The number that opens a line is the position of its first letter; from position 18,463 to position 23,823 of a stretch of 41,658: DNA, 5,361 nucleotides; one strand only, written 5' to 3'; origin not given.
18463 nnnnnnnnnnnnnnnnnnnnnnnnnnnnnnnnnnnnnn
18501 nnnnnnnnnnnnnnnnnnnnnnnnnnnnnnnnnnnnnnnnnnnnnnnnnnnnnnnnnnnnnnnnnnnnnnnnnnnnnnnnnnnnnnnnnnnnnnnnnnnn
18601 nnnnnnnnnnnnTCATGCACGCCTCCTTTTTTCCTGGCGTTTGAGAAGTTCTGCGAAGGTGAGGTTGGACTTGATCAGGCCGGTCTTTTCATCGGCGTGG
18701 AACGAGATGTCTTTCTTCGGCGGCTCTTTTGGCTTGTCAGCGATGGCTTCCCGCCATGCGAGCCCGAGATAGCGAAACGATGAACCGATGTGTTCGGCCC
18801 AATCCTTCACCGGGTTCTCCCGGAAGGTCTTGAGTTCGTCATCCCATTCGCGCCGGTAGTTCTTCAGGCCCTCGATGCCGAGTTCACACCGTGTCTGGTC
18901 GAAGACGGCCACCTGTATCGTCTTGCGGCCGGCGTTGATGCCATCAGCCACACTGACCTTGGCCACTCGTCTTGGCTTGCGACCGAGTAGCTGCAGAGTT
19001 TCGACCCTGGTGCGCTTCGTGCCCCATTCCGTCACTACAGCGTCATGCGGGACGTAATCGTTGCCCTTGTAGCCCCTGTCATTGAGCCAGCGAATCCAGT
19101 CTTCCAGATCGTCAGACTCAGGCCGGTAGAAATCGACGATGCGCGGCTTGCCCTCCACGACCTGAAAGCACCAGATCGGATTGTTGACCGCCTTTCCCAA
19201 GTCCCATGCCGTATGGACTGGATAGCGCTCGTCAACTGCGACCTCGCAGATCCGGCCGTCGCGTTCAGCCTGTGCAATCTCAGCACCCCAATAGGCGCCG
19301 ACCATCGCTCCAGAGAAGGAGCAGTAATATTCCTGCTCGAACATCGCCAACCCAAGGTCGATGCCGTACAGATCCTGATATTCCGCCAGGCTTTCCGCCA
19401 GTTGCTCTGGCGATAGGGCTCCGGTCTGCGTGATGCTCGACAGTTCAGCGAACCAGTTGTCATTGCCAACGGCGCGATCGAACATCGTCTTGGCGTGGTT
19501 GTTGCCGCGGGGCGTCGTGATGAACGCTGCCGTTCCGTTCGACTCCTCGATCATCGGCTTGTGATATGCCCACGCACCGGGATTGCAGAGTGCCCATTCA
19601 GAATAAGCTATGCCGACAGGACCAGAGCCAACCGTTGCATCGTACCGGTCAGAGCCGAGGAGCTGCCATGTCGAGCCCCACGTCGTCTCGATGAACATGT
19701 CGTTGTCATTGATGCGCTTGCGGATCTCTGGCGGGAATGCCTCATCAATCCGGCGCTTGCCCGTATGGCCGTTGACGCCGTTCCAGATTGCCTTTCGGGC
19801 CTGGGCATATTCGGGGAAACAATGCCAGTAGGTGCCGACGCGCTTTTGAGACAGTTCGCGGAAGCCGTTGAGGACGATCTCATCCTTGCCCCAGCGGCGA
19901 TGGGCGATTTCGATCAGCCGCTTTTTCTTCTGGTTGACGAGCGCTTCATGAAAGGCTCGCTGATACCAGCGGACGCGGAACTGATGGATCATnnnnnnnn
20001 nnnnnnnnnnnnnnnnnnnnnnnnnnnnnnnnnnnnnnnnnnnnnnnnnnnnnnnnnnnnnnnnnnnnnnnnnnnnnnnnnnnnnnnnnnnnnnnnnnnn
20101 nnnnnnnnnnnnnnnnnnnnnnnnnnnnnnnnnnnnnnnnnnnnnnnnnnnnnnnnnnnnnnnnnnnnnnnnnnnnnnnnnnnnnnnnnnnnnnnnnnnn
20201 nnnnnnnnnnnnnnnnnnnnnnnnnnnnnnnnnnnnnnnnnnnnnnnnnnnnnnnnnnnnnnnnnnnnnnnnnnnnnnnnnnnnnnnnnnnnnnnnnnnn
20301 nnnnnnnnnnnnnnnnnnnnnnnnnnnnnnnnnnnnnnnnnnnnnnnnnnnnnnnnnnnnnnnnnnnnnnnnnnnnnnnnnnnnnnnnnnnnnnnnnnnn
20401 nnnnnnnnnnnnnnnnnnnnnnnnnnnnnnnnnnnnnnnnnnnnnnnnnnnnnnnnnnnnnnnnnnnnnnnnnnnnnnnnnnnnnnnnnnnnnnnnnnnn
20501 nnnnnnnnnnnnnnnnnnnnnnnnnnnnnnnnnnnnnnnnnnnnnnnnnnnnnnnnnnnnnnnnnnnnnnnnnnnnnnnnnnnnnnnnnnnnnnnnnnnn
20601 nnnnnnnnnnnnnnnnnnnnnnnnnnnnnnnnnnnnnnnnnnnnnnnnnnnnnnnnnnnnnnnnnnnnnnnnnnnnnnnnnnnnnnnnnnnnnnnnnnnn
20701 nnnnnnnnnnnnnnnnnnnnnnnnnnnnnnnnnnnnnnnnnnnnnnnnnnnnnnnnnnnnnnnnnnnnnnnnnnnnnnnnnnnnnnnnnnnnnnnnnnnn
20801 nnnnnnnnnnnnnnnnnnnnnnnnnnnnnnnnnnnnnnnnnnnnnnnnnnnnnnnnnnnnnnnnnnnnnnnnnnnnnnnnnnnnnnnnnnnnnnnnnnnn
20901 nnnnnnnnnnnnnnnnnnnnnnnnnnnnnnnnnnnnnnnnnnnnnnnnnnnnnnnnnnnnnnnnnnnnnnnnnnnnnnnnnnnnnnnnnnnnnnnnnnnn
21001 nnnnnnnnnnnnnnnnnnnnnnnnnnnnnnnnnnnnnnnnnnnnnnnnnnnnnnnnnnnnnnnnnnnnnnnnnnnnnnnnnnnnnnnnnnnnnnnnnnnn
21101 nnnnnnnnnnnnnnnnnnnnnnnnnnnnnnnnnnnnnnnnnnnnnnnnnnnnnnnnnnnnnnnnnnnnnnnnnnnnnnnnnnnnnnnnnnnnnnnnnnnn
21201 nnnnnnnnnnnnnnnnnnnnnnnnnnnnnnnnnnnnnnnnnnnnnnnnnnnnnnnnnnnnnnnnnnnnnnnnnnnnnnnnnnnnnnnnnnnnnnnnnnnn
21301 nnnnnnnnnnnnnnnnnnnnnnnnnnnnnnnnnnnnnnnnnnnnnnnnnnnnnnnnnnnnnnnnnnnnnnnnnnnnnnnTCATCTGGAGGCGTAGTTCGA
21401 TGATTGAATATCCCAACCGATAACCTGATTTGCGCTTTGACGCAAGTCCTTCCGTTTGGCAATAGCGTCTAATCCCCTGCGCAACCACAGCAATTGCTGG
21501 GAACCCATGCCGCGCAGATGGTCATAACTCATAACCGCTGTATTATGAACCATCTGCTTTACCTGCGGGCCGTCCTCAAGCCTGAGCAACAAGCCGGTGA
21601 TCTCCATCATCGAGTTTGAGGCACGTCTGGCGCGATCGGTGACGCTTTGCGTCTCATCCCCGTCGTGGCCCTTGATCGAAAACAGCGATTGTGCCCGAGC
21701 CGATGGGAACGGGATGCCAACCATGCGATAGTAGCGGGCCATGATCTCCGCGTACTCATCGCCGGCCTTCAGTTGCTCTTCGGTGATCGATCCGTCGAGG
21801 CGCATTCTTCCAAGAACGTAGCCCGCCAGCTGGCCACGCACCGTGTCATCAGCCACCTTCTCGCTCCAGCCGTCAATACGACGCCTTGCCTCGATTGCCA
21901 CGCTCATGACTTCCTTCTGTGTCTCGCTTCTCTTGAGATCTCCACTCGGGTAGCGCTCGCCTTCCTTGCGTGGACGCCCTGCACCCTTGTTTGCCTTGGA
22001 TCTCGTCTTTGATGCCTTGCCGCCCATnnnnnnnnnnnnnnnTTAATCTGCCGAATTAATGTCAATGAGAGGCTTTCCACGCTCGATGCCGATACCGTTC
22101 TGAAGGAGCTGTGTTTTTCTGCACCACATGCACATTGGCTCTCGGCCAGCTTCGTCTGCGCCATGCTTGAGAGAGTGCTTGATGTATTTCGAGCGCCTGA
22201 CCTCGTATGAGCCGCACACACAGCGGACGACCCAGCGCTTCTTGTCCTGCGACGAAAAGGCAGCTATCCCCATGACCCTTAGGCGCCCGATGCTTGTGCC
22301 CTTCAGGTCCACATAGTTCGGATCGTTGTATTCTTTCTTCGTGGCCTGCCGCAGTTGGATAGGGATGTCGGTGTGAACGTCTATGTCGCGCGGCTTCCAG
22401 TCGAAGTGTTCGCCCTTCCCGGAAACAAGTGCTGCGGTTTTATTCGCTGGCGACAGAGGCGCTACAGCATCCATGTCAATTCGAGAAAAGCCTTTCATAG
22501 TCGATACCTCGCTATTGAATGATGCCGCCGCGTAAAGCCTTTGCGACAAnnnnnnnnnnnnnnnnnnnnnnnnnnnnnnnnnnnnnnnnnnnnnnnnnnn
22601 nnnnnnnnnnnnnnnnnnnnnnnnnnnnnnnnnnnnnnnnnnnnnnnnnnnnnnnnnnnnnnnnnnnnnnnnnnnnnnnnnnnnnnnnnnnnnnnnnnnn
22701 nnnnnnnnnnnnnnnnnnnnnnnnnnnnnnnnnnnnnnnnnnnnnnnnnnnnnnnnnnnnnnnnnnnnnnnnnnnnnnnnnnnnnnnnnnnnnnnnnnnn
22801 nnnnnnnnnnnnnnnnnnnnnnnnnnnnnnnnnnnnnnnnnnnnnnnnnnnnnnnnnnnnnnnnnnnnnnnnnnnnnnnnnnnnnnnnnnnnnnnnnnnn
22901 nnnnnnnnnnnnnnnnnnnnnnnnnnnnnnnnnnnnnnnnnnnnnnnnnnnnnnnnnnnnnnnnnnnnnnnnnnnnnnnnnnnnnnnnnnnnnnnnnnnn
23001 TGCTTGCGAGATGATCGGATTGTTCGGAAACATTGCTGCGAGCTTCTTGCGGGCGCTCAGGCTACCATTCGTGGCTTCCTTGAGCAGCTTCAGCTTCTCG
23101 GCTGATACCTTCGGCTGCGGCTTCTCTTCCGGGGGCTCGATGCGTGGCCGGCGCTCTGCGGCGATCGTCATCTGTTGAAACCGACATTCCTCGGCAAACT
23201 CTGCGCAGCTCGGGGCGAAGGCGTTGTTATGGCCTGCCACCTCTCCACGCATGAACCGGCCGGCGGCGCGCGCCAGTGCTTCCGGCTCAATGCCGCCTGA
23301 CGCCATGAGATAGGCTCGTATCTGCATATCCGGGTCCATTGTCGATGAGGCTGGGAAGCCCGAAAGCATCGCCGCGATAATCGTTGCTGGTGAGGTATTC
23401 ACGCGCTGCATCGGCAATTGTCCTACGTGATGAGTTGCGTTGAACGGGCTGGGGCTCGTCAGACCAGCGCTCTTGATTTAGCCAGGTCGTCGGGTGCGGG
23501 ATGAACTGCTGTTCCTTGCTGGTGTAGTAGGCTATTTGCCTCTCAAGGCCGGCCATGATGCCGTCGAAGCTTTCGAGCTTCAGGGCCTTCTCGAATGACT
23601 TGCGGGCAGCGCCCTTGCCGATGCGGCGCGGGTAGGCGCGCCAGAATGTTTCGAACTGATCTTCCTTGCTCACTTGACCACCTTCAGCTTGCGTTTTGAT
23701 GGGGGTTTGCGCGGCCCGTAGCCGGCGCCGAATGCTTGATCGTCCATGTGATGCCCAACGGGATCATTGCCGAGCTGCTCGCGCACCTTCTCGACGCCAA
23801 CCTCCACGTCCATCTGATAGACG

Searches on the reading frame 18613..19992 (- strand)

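Call 43: search_protein_families(library=phrogs, proteins=[window:18613-19992:-], max_evalue=0.001)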
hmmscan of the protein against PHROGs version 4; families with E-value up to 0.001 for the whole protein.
window:18613-19992:- (459 aa): 1 family
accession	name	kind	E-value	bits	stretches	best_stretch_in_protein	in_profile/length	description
phrog_2472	-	unknown function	4.5e-25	89.7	1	226-412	111-307/324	-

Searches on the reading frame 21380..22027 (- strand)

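Call 43: search_protein_families(library=phrogs, proteins=[window:21380-22027:-], max_evalue=0.001)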
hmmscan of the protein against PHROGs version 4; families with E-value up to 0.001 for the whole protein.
window:21380-22027:- (215 aa): 1 family
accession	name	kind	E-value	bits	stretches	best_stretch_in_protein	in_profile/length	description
phrog_15385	-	unknown function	1e-10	42.8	1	12-106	3-95/181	-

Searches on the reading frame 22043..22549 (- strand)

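Call 43: search_protein_families(library=phrogs, proteins=[window:22043-22549:-], max_evalue=0.001)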
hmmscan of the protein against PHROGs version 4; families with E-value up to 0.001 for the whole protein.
window:22043-22549:- (168 aa): 2 families
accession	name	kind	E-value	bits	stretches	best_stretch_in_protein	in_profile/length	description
phrog_18493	-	unknown function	2.7e-21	77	1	32-150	9-118/136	-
phrog_374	-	DNA, RNA and nucleotide metabolism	2.1e-05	24.5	1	75-125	190-240/617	HNH endonuclease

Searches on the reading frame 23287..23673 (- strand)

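Call 43: search_protein_families(library=phrogs, proteins=[window:23287-23673:-], max_evalue=0.001)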
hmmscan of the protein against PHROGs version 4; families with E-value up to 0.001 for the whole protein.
window:23287-23673:- (128 aa): 7 families
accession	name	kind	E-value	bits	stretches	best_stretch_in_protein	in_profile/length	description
phrog_270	-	DNA, RNA and nucleotide metabolism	2.8e-26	93.8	1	4-90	176-266/383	replication initiation protein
phrog_9327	-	DNA, RNA and nucleotide metabolism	3.9e-21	76.9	1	2-93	169-262/276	primosomal protein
phrog_9474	-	DNA, RNA and nucleotide metabolism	4.7e-18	66.7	1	3-88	175-263/288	replication initiation protein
phrog_16304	-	unknown function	8.7e-13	49.7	1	3-82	143-233/244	-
phrog_35156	-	unknown function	1.2e-05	26.3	1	6-71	86-150/154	-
phrog_1347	-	unknown function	2.4e-05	24.3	1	4-90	274-363/417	-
phrog_10293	-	unknown function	5.2e-05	24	1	4-73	14-84/185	-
